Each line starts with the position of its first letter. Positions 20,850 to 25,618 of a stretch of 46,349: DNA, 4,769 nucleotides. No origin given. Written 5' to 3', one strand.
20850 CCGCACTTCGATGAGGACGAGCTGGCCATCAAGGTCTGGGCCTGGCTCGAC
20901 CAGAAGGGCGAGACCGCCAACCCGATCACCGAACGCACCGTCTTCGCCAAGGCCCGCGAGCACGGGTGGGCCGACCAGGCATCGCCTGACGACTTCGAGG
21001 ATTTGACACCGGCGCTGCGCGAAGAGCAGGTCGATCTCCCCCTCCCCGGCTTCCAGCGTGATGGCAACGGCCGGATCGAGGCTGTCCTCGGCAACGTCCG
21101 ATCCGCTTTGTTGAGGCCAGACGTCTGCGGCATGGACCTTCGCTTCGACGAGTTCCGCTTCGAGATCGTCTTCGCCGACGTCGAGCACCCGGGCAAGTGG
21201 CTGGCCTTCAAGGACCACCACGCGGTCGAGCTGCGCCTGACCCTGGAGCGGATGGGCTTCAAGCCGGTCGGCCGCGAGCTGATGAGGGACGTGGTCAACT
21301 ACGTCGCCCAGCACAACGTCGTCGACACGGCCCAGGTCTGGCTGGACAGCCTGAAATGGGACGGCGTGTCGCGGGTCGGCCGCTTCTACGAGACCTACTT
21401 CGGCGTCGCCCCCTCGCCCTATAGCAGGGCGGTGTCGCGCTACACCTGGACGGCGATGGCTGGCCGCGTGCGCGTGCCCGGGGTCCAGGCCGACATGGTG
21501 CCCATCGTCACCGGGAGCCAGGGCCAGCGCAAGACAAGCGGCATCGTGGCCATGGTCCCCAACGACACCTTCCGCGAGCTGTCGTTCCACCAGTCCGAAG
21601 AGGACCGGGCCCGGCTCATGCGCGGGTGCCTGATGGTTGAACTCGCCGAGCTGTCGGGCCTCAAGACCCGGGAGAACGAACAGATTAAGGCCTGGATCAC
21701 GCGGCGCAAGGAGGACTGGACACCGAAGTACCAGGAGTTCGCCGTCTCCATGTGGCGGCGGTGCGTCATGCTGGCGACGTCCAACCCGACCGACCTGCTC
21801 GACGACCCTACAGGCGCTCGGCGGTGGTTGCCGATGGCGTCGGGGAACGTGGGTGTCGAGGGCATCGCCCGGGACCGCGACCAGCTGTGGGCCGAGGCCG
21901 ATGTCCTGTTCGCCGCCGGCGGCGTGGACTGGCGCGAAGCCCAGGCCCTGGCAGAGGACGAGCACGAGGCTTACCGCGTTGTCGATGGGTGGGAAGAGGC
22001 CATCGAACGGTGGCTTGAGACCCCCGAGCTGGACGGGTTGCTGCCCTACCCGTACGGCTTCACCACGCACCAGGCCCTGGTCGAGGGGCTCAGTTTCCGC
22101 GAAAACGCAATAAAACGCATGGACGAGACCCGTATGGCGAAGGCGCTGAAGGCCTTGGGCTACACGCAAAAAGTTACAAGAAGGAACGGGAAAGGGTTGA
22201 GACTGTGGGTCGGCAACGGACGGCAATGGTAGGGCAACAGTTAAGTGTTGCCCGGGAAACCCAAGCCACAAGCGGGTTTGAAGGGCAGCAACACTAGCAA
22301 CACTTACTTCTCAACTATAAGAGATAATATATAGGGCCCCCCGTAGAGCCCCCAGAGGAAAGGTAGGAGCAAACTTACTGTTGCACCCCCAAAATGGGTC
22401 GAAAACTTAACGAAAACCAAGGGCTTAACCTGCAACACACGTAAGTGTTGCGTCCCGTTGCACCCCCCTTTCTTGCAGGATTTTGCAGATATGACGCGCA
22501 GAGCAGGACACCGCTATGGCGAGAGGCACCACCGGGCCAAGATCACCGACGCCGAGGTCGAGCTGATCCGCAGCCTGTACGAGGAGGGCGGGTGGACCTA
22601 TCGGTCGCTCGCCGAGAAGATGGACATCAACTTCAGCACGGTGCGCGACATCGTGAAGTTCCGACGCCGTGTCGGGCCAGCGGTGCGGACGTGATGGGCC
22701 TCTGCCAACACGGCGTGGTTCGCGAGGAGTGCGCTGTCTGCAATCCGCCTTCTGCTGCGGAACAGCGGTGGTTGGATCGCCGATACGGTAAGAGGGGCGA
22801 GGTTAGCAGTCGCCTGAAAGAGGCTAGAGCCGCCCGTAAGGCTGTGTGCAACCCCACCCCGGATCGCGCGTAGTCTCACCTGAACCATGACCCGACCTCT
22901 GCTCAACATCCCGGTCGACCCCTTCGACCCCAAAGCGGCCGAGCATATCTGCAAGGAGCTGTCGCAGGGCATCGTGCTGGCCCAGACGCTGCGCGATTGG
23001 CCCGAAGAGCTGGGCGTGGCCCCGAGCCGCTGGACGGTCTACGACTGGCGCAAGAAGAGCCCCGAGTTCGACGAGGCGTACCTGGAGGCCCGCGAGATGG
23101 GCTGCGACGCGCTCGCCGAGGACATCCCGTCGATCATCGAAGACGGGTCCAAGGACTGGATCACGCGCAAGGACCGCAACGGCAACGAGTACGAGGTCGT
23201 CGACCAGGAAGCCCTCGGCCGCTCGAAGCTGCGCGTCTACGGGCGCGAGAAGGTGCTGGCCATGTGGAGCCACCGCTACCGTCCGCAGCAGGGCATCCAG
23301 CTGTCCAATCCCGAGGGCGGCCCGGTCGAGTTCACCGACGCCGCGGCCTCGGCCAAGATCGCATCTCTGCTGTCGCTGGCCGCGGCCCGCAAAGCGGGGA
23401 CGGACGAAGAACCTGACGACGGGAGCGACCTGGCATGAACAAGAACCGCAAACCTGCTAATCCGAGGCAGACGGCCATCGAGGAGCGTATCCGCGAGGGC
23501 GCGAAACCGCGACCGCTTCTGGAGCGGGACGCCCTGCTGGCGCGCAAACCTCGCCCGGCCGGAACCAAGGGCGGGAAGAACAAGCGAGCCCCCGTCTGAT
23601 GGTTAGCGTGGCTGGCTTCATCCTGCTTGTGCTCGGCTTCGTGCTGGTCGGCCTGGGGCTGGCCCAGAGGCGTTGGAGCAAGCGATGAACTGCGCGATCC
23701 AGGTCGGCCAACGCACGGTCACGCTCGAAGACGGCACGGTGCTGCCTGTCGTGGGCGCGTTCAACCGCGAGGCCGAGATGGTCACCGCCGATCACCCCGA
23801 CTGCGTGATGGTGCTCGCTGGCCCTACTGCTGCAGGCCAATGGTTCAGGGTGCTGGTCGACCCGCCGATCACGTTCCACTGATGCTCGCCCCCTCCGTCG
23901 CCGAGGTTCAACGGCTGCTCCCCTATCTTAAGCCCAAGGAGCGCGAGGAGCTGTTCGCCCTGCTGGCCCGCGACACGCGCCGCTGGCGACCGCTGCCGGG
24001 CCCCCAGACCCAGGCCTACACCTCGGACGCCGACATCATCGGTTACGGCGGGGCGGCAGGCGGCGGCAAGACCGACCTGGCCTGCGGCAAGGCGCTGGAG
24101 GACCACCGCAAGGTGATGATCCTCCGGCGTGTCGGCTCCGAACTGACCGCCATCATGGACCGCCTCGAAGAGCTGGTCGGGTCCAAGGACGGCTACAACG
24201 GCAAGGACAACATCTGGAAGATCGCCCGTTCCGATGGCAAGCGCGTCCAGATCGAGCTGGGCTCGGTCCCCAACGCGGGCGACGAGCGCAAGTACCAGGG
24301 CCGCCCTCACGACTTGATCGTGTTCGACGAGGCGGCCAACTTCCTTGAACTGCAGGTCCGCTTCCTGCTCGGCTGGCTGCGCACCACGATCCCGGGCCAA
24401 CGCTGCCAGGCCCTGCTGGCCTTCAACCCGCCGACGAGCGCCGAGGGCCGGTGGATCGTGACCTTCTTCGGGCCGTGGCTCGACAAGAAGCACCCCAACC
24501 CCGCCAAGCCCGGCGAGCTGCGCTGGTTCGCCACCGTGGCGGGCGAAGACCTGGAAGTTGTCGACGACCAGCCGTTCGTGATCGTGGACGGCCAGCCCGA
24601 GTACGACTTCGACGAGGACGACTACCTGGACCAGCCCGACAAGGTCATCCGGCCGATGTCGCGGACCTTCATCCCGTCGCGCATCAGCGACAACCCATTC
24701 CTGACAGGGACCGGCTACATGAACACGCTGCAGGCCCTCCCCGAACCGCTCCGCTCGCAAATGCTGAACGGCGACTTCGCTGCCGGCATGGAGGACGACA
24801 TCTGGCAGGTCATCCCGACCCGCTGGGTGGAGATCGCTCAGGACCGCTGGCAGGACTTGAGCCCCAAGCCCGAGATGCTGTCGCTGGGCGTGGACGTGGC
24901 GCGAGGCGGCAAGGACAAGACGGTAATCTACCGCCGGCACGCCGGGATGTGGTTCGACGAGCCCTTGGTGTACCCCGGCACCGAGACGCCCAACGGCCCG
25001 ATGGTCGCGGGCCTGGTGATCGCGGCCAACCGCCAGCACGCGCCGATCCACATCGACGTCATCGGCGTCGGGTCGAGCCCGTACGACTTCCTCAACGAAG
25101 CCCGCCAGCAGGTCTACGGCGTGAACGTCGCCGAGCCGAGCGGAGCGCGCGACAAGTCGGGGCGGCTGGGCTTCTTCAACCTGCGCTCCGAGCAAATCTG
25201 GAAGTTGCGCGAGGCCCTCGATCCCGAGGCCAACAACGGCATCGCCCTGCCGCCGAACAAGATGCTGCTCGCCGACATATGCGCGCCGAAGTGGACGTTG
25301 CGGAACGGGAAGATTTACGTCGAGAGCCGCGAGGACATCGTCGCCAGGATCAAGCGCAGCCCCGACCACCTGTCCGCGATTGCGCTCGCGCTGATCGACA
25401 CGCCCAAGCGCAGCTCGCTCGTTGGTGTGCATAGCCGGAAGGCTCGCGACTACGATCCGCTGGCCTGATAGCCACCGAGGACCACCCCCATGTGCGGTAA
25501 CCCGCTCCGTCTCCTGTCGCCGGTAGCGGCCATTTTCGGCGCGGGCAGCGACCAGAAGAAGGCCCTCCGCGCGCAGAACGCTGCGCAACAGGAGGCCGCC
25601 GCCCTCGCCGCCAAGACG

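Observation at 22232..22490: Largest non-coding region is an iteron/palindrome array around an AT-rich core (candidate origin, late promoter or pac site)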

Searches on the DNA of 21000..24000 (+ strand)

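Call 8: search_dna_similar(query=window:21000-24000:+, collection=phages, mode=near, max_rows=30)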
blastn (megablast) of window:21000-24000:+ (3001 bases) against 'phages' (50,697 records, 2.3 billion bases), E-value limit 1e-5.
No match.

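Call 15: search_dna_similar(query=window:22100-22700:+, collection=phages, mode=distant, max_rows=30, max_evalue=0.01)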
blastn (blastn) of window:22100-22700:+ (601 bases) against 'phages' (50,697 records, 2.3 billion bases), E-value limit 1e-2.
No match.

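Call 87: search_rna_families(source=window, start=22100, end=22600, threshold=evalue, max_evalue=1)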
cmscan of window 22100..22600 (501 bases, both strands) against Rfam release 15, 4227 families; matches with E-value up to 1: 0.
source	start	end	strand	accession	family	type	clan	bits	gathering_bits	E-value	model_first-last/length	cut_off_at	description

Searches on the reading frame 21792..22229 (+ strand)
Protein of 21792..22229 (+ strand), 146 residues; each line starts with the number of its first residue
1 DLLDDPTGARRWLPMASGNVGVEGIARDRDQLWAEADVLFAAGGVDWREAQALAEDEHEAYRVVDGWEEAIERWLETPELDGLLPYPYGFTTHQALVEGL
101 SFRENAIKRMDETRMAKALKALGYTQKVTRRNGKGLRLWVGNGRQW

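Call 33: find_homologous_proteins(query=window:21792-22229:+, max_evalue=0.001)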
Query window:21792-22229:+ (146 aa): 73 proteins with E <= 0.001 among 165 candidates.
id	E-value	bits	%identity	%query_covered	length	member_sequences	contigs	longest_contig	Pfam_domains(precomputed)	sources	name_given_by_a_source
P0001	7.9e-59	216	70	97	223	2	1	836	PF05272.18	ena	-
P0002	2.1e-56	208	71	95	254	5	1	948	PF05272.18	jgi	jgi:predicted P-loop ATPase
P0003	5.4e-56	207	71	96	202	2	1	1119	PF05272.18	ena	-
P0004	7.5e-55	203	69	96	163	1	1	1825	PF05272.18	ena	-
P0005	4.8e-36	142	64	70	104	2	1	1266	-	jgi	jgi:predicted P-loop ATPase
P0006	1.8e-24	104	50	76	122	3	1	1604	-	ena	-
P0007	2.5e-20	91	39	96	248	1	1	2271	PF05272.18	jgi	jgi:predicted P-loop ATPase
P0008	2.8e-20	91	41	96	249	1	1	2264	PF05272.18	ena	-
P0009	7.1e-12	63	54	50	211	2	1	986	PF05272.18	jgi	jgi:predicted P-loop ATPase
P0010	1.8e-11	62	39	85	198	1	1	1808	PF05272.18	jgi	jgi:predicted P-loop ATPase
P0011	6.5e-11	60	38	91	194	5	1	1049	PF05272.18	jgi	jgi:predicted P-loop ATPase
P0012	1.7e-10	59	51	50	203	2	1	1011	PF05272.18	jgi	jgi:putative DNA primase/helicase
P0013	2.5e-10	58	38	85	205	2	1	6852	PF05272.18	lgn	-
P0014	2.7e-10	58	39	84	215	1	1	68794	PF05272.18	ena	-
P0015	4.3e-10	58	39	85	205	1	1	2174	PF05272.18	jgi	jgi:predicted P-loop ATPase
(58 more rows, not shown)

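Call 43: predict_structure(alignment_id=A3)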
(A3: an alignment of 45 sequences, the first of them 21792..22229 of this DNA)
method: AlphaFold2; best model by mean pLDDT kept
length: 146 residues; sequences in the alignment: 45
mean_pLDDT: 82.3   pTM: 0.59
mean pLDDT of the five models: 82.3, 81.7, 80.9, 80.4, 78.4
residues with pLDDT >= 90: 74; 70-90: 45; 50-70: 9; < 50: 18
segments of 3 or more residues with pLDDT < 50: 1-16
pLDDT, mean of each block of 10 residues (from residue 1): 42 51 80 79 76 83 83 94 92 97 97 96 96 95 67
secondary structure, 60 per line:
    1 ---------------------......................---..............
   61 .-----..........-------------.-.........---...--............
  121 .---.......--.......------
elements in order: H22-43 H47-61 H67-76 H92-100 H109-121 E125-131 E134-140

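Call 46: fold_search(model_id=the predicted structure, library=pdb)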
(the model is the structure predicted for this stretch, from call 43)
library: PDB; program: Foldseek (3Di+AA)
matches with E <= 10: 313; with E <= 0.001: 0
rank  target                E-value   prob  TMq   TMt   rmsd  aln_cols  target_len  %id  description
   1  4pgg_A                2.8e-01  0.63  0.30  0.15  13.4       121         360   11  Caffeic acid O-methyltransferase from Sorghum bicolor (released 2014-07-02)
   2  7pds_A                3.6e-01  0.84  0.43  0.17   6.3       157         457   16  The structure of PriRep1 with dsDNA (released 2022-07-13)
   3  4pt7_B                3.9e-01  0.20  0.21  0.23   9.1        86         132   22  Structure of initiator (released 2014-06-25)
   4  2qlz_A                4.4e-01  0.25  0.24  0.18  16.8       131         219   16  Crystal Structure of Transcription Factor PF0095 from Pyrococcus furiosus (released 2008-07-29)
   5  3cuq_A                4.4e-01  0.25  0.28  0.22  13.9       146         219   17  Integrated structural and functional model of the human ESCRT-II complex (released 2008-11-04)
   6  4pgh_B                4.9e-01  0.35  0.29  0.14  13.6       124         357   11  Caffeic acid O-methyltransferase from Sorghum bicolor (released 2014-07-02)
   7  4hbl_D                4.9e-01  0.23  0.27  0.27  13.7       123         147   10  Crystal structure of AbfR of Staphylococcus epidermidis (released 2013-01-02)
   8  4pgh_D                5.2e-01  0.35  0.28  0.14  13.6       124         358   10  Caffeic acid O-methyltransferase from Sorghum bicolor (released 2014-07-02)
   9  7pds_C                5.6e-01  0.75  0.44  0.18   6.0       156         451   18  The structure of PriRep1 with dsDNA (released 2022-07-13)
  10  5hli_B                5.6e-01  0.21  0.27  0.28  11.6       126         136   14  Structure of Disulfide formed AbfR (released 2017-01-25)
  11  3reo_A                6.7e-01  0.28  0.28  0.14   7.6       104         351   13  Monolignol O-methyltransferase (MOMT) (released 2012-03-14)
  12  5eri                  7.1e-01  0.41  0.32  0.31  11.0       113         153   14  MarR Protein from Peptoclostridium difficile DA00132 (released 2016-11-16)
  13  5kbj_A                7.6e-01  0.25  0.28  0.31   8.0        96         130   17  Structure of Rep-DNA complex (released 2016-06-29)
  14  5cvj_A                8.6e-01  0.25  0.28  0.15   7.7       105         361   16  Monolignol 4-O-methyltransferase 5 - coniferyl alcohol (released 2015-09-16)
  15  6xjf_B                8.6e-01  0.23  0.27  0.34   7.6        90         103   18  X-ray crystal structure of Pyrococcus furiosus general transcription factor TFE-alpha (SeMet labeled protein) (released 2020-07-08)
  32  7pds_F                1.3e+00  0.51  0.43  0.17   6.2       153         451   18  The structure of PriRep1 with dsDNA (released 2022-07-13)
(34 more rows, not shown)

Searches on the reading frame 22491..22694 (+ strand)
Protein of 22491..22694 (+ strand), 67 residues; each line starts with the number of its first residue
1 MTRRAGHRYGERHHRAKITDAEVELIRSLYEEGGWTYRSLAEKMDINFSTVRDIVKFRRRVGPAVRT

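Call 12: search_protein_families(library=pfam, proteins=[window:22491-22694:+], max_evalue=0.01)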
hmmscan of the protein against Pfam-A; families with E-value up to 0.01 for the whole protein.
window:22491-22694:+ (67 aa): 7 families
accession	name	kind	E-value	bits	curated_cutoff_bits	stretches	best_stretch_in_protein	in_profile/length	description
PF13565.12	HTH_32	-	0.00023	22.1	33.7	1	12-54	24-72/73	Homeodomain-like domain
PF13384.12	HTH_23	-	0.00044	20.4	24.6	1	29-56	13-39/50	Homeodomain-like domain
PF01047.28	MarR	-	0.0011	19.2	24.6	1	18-56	1-39/59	MarR family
PF13518.12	HTH_28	-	0.0014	19.1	25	1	30-56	9-34/52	Helix-turn-helix domain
PF01381.28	HTH_3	-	0.0035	17.8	23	1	26-56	1-31/55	Helix-turn-helix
PF13412.12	HTH_24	-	0.0066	16.5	21.9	1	24-56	7-39/48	Winged helix-turn-helix DNA-binding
PF04545.22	Sigma70_r4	-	0.0075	16.2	24.1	0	17-56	4-42/50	Sigma-70, region 4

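Call 13: search_protein_families(library=phrogs, proteins=[window:22491-22694:+], max_evalue=0.001)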
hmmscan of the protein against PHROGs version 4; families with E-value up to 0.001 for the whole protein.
window:22491-22694:+ (67 aa): 6 families
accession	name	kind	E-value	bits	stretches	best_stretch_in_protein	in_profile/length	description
phrog_323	-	transcription regulation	5.1e-06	27.3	1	5-56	84-134/319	transcriptional regulator, D5-like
phrog_517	-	DNA, RNA and nucleotide metabolism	1.4e-05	27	1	11-55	79-122/128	HTH DNA binding protein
phrog_20467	-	DNA, RNA and nucleotide metabolism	5.2e-05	24.1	1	15-56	60-100/112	HNH endonuclease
phrog_4779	-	transcription regulation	8.3e-05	24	1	26-58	7-39/98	transcriptional regulator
phrog_6156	-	DNA, RNA and nucleotide metabolism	0.00022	21.6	1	8-58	176-225/261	endonuclease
phrog_16568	-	moron, auxiliary metabolic gene and host takeover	0.00043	21.4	1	23-66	71-114/129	Ren-like exclusion protein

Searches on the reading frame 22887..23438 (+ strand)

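Call 12: search_protein_families(library=pfam, proteins=[window:22887-23438:+], max_evalue=0.01)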
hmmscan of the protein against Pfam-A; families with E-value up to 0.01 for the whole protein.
window:22887-23438:+ (183 aa): 1 family
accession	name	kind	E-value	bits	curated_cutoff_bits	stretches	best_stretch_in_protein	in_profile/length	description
PF20901.3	Sf6_terminase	-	1.1e-16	61.3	27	1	14-129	2-97/106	Bacteriophage Sf6, terminase small subunit-like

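Call 13: search_protein_families(library=phrogs, proteins=[window:22887-23438:+], max_evalue=0.001)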
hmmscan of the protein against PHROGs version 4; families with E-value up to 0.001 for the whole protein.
window:22887-23438:+ (183 aa): 3 families
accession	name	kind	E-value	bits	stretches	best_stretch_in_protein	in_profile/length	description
phrog_1482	-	head and packaging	1e-14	55.4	1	13-126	15-107/147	terminase small subunit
phrog_4044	-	head and packaging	0.00018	22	1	47-78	52-83/180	terminase small subunit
phrog_3064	-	head and packaging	0.00066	20.2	0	34-71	83-118/175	terminase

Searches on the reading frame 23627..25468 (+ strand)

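Call 12: search_protein_families(library=pfam, proteins=[window:23627-25468:+], max_evalue=0.01)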
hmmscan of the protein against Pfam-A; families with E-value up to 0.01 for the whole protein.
window:23627-25468:+ (613 aa): 0 families

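Call 13: search_protein_families(library=phrogs, proteins=[window:23627-25468:+], max_evalue=0.001)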
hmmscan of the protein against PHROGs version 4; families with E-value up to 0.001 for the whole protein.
window:23627-25468:+ (613 aa): 3 families
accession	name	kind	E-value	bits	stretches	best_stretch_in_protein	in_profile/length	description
phrog_2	-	head and packaging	3.3e-32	113.1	1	113-596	244-596/807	terminase large subunit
phrog_979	-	head and packaging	9.7e-29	101.5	1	116-417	147-433/642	terminase large subunit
phrog_9526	-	head and packaging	0.00043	20.8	0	216-384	114-270/280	terminase large subunit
